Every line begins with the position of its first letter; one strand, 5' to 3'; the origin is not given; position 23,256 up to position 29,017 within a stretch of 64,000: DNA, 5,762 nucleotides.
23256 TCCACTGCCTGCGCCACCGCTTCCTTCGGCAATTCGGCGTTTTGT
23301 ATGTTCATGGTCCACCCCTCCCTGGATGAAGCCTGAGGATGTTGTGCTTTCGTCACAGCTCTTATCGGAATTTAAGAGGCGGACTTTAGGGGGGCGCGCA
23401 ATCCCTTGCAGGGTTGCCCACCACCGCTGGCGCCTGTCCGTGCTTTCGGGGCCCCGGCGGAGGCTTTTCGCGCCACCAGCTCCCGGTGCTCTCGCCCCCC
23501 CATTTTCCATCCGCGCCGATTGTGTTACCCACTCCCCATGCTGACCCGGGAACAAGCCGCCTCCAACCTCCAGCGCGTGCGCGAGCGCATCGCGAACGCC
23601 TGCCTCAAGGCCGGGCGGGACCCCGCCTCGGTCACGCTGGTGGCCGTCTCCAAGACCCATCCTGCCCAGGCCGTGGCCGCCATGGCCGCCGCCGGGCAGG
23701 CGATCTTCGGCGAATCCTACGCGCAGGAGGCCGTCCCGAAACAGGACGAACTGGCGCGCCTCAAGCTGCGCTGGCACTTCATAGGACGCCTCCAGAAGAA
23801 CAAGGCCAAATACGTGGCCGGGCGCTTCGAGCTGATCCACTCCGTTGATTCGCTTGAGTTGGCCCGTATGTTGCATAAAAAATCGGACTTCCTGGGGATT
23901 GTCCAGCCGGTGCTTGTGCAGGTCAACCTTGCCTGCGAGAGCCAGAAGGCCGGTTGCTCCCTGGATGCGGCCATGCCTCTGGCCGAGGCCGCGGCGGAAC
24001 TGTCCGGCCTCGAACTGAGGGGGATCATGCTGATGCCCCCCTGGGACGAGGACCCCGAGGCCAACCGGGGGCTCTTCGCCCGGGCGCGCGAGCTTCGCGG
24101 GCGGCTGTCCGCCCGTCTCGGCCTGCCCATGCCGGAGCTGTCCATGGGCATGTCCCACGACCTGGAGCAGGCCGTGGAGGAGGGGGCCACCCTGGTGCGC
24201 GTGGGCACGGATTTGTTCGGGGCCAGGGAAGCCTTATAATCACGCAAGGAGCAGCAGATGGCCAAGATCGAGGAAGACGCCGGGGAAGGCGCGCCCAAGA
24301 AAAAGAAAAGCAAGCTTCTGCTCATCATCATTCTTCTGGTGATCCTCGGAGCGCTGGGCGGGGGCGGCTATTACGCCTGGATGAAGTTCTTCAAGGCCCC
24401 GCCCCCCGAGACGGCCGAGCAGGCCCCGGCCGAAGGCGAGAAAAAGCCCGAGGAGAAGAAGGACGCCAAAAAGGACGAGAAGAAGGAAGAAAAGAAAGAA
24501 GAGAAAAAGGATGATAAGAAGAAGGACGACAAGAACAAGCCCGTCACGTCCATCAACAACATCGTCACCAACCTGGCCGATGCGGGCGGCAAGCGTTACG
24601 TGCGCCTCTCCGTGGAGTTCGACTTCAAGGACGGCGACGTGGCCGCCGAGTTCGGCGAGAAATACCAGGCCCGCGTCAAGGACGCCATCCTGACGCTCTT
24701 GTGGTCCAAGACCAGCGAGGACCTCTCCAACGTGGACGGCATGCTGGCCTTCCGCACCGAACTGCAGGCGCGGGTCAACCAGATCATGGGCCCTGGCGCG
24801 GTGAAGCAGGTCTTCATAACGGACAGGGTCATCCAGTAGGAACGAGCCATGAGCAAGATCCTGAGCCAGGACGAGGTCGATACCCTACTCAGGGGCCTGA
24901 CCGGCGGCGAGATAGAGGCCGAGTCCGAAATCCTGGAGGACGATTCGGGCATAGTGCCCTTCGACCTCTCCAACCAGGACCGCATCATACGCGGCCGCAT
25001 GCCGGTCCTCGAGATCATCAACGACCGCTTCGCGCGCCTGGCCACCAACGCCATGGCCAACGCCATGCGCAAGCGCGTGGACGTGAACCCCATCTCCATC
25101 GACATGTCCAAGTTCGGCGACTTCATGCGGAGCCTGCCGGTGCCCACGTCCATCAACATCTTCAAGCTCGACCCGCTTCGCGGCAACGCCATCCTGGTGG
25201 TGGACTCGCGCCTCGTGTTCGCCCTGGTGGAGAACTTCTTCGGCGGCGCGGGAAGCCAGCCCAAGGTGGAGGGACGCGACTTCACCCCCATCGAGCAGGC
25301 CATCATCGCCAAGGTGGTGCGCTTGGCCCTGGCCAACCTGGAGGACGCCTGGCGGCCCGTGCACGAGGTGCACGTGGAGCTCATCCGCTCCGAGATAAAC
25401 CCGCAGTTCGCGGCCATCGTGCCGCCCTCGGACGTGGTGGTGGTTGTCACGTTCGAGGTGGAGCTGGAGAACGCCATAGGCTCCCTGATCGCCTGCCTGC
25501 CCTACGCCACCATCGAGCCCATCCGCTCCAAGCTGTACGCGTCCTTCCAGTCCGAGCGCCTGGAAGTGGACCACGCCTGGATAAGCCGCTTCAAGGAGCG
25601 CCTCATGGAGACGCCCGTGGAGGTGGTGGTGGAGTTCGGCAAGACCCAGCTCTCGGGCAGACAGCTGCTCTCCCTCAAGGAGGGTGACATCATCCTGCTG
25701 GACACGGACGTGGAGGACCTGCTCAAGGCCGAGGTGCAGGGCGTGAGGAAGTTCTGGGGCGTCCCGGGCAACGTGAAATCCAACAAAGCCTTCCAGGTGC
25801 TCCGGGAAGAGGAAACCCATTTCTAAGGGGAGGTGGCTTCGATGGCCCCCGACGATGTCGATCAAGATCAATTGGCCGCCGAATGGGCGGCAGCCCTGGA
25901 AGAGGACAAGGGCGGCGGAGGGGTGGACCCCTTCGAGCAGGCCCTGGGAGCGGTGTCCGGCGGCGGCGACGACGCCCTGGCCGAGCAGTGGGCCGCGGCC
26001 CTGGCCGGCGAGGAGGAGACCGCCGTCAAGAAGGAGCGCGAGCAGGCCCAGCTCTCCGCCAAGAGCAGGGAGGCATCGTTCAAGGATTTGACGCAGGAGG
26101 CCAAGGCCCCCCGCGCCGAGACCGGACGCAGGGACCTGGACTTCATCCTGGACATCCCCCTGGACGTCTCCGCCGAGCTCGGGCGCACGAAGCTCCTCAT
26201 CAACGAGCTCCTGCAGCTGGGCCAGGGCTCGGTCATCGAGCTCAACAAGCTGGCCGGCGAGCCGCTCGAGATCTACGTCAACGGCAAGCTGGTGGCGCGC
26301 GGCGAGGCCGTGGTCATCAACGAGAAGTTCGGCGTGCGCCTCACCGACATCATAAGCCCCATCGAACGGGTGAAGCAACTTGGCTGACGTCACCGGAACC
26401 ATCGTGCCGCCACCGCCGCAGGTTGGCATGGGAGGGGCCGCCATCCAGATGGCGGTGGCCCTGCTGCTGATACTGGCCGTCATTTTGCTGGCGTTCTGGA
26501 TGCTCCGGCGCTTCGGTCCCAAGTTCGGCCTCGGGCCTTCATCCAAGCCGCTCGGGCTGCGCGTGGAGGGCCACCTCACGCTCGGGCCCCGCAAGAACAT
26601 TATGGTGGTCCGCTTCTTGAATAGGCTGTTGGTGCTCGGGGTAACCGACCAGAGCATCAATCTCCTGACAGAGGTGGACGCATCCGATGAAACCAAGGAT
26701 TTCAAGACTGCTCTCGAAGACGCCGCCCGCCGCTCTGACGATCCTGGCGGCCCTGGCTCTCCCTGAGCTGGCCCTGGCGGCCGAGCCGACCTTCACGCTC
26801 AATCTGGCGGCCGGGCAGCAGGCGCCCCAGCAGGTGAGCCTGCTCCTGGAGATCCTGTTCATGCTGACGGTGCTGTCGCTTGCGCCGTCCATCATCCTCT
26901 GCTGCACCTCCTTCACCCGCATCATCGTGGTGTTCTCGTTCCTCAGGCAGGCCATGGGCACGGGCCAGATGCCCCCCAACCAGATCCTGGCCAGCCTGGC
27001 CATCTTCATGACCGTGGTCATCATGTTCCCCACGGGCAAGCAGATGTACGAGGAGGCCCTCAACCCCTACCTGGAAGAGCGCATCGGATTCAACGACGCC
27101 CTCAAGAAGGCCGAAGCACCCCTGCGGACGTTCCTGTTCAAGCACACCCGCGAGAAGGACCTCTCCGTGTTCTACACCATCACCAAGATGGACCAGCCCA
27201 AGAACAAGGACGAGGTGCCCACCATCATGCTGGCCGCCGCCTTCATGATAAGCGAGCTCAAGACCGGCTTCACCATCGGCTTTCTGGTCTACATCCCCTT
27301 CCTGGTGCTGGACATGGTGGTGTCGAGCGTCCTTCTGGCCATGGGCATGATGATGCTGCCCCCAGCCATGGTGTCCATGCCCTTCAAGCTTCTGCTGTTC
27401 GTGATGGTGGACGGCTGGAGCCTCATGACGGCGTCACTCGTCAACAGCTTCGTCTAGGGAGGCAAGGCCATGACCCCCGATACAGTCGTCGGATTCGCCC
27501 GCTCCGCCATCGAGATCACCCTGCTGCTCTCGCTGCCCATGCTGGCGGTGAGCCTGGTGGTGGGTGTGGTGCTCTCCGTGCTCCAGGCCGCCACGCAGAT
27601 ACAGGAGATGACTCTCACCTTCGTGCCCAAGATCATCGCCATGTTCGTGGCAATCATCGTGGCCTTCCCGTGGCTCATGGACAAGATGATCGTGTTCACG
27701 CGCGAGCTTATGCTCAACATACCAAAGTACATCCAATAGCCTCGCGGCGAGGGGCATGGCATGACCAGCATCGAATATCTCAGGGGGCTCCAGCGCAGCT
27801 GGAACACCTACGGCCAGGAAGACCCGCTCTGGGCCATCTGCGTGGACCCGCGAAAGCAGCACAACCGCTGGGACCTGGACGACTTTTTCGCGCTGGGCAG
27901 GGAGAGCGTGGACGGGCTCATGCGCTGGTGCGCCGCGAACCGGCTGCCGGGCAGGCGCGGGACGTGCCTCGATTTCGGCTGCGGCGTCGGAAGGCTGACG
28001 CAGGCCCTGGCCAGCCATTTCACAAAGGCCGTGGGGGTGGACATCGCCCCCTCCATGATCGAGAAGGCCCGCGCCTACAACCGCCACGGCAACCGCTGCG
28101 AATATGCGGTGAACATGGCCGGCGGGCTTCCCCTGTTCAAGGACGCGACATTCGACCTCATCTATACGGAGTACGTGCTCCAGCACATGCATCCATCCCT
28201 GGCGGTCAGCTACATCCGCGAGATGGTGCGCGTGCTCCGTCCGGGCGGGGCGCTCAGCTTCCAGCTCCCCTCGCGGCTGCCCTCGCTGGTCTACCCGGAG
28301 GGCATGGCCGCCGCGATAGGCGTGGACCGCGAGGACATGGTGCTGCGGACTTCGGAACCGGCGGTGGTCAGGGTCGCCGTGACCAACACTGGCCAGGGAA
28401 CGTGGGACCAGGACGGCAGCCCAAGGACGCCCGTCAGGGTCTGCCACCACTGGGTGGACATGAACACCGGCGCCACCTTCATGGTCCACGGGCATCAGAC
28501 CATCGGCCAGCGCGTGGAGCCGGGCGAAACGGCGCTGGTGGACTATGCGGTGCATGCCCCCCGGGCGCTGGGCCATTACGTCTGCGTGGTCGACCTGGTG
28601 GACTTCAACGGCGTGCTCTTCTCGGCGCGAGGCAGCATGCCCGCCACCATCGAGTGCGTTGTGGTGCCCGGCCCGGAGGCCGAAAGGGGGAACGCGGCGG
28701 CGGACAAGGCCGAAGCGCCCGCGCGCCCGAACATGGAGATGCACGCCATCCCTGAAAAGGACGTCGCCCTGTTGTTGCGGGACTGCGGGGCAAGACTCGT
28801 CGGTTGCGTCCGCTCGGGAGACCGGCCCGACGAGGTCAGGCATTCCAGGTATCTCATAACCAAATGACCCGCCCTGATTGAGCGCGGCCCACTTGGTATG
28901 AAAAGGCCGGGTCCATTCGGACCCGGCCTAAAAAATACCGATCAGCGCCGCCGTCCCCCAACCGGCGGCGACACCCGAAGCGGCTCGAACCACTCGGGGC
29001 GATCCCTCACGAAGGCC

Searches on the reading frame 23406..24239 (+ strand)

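Call 78: search_protein_families(library=pfam, proteins=[window:23406-24239:+], max_evalue=0.001)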
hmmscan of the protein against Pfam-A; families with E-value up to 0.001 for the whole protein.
window:23406-24239:+ (277 aa): 1 family
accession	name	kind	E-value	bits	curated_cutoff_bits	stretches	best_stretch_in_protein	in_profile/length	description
PF01168.26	Ala_racemase_N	-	2.2e-20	73.8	24.1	1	54-274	2-219/220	Alanine racemase, N-terminal domain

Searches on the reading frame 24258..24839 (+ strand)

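Call 78: search_protein_families(library=pfam, proteins=[window:24258-24839:+], max_evalue=0.001)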
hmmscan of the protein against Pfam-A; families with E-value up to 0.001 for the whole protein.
window:24258-24839:+ (193 aa): 1 family
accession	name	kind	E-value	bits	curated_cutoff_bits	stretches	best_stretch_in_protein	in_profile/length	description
PF03748.19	FliL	-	2.1e-19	70.4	24.6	1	98-193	3-103/103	Flagellar basal body-associated protein FliL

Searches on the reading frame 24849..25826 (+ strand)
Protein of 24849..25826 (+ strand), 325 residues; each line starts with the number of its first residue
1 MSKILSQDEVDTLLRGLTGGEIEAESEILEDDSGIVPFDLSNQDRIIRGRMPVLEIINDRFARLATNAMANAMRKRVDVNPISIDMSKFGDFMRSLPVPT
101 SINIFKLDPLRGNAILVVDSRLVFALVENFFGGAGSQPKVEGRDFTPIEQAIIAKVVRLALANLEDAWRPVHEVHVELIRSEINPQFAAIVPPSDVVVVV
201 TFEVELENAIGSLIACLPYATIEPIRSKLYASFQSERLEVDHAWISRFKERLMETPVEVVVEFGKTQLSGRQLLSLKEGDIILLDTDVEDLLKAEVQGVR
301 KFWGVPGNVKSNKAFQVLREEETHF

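Call 78: search_protein_families(library=pfam, proteins=[window:24849-25826:+], max_evalue=0.001)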
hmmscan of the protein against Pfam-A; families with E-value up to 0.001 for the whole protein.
window:24849-25826:+ (325 aa): 2 families
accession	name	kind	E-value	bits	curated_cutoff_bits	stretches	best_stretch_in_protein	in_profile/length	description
PF02154.20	FliM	-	4.5e-69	232.6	27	1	38-229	1-192/192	Flagellar motor switch protein FliM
PF01052.25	FliMN_C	-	1.3e-20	73.5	23.8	1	250-319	1-70/73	Type III flagellar switch regulator (C-ring) FliN C-term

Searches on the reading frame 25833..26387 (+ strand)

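Call 78: search_protein_families(library=pfam, proteins=[window:25833-26387:+], max_evalue=0.001)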
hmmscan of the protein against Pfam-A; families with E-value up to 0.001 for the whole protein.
window:25833-26387:+ (184 aa): 1 family
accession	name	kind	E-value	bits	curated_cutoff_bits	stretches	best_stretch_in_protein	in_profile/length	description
PF01052.25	FliMN_C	-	4.1e-27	94.4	23.8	1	105-174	3-72/73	Type III flagellar switch regulator (C-ring) FliN C-term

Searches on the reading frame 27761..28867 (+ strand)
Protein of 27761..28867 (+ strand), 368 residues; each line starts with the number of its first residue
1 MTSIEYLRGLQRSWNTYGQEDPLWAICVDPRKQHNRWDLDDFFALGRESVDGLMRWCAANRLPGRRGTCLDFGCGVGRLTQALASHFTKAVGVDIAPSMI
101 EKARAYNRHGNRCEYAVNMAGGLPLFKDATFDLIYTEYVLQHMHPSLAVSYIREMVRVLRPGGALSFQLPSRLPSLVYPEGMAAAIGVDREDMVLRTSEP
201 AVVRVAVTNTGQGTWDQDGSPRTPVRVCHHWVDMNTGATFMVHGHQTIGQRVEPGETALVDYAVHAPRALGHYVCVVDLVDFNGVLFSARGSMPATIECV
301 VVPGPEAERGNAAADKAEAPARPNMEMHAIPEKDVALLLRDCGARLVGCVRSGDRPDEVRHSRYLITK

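Call 78: search_protein_families(library=pfam, proteins=[window:27761-28867:+], max_evalue=0.001)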
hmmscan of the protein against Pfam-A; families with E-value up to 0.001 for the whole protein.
window:27761-28867:+ (368 aa): 9 families
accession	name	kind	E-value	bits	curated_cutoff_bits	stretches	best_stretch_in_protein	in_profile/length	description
PF13649.12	Methyltransf_25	-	5.7e-21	75.5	27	1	70-163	2-97/97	Methyltransferase domain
PF08241.18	Methyltransf_11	-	3.2e-20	73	21.2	1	70-166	1-94/95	Methyltransferase domain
PF08242.18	Methyltransf_12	-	8.6e-16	58.9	30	1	70-165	1-98/98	Methyltransferase domain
PF13847.12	Methyltransf_31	-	4.8e-14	52.7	27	1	68-173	6-118/145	Methyltransferase domain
PF13489.12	Methyltransf_23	-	1e-13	51.8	27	1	64-172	21-121/164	Methyltransferase domain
PF01209.24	Ubie_methyltran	-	2.6e-08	34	20.1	1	68-166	50-150/233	ubiE/COQ5 methyltransferase family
PF05891.18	Methyltransf_PK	-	4.3e-06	26.9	27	1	68-165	58-157/218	AdoMet dependent proline di-methyltransferase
PF05401.17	NodS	-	6.9e-06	26.5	24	1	48-168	29-145/201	Nodulation protein S (NodS)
PF05175.20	MTS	-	0.00012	22.2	23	1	65-167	31-138/170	Methyltransferase small domain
